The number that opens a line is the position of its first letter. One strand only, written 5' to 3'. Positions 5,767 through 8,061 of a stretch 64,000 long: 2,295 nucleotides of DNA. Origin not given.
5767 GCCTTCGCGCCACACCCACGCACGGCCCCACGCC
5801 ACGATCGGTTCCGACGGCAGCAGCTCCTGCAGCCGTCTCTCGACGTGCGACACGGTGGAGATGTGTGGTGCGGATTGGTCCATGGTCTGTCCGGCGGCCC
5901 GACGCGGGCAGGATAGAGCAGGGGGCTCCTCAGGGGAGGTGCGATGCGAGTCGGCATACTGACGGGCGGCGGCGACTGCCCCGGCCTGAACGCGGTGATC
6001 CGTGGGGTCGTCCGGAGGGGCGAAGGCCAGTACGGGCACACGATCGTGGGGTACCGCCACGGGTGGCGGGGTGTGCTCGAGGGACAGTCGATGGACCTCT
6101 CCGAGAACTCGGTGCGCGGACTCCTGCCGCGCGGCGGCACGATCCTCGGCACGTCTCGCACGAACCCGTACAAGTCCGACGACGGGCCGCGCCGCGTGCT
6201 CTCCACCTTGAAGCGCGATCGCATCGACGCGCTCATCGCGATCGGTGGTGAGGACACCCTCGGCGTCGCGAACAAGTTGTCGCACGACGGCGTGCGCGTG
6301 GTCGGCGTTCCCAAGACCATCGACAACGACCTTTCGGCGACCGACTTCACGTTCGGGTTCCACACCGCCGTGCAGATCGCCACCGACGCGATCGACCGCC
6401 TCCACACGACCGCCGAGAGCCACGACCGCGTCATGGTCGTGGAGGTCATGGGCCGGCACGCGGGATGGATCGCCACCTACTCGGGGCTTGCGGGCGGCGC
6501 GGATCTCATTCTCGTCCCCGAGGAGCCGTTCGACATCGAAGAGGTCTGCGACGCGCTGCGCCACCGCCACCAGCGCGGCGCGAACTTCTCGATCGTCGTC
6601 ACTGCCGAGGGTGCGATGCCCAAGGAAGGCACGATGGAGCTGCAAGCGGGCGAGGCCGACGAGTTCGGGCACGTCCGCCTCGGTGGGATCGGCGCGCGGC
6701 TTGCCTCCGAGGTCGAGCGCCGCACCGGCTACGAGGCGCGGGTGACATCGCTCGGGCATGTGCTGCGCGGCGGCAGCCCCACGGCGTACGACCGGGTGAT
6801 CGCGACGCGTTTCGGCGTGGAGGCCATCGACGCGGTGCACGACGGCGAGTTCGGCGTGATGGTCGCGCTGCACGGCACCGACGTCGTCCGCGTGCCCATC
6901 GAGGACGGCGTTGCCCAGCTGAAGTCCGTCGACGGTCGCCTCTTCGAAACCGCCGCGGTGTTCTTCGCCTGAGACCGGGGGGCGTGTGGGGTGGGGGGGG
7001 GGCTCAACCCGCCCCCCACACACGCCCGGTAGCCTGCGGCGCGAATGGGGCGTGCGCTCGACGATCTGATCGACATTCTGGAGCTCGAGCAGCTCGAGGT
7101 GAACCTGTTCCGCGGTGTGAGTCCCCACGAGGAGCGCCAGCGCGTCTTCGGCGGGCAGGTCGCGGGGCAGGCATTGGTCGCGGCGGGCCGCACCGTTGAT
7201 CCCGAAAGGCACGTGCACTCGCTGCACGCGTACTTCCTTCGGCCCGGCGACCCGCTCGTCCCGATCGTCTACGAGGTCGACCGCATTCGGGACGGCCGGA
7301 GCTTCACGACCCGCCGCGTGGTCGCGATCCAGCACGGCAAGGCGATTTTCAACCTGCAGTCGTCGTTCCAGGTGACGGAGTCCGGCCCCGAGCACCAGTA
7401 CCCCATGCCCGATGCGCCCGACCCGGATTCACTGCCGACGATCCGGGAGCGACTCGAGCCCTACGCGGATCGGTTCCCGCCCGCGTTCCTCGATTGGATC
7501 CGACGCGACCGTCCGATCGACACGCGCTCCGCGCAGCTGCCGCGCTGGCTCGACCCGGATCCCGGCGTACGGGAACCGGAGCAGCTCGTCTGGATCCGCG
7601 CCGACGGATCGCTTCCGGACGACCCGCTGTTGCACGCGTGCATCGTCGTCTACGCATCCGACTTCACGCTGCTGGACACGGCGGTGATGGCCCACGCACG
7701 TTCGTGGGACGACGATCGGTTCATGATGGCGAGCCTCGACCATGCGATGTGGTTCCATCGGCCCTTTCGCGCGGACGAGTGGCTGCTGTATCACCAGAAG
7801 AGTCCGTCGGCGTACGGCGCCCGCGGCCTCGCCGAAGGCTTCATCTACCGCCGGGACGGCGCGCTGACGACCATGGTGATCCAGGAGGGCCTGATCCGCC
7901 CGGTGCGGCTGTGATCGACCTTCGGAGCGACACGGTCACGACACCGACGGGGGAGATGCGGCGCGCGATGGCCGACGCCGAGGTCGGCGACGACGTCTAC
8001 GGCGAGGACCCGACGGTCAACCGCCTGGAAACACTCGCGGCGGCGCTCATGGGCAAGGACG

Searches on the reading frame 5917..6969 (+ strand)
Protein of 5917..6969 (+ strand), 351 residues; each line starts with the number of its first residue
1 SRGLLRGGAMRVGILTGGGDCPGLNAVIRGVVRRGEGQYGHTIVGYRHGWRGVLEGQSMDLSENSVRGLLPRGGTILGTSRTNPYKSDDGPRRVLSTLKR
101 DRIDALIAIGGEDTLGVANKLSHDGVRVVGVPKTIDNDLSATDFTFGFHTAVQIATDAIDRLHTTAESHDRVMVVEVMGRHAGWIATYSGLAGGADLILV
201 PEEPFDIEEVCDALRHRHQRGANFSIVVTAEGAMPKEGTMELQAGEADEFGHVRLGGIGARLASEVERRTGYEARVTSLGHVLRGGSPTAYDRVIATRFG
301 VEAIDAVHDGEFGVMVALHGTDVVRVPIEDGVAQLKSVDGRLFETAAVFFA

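Call 29: search_protein_families(library=pfam, proteins=[window:5917-6969:+], max_evalue=0.00001)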
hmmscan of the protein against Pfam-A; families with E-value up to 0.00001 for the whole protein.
window:5917-6969:+ (351 aa): 1 family
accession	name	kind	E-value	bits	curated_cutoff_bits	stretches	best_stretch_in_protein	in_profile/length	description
PF00365.25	PFK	-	6.5e-109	364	30.9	1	11-306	1-276/277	Phosphofructokinase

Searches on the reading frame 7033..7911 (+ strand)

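Call 29: search_protein_families(library=pfam, proteins=[window:7033-7911:+], max_evalue=0.00001)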
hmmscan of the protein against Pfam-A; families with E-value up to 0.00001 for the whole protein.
window:7033-7911:+ (293 aa): 3 families
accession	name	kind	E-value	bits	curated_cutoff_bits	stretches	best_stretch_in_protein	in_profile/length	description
PF02551.21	Acyl_CoA_thio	-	2.4e-42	144.3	21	1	167-287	13-132/132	Acyl-CoA thioesterase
PF20789.3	4HBT_3C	-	2.6e-24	86.5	24.1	1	150-288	16-140/140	Acyl-CoA thioesterase C-terminal domain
PF13622.12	4HBT_3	-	1.3e-21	77.1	24.3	1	37-112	10-82/83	Acyl-CoA thioesterase N-terminal domain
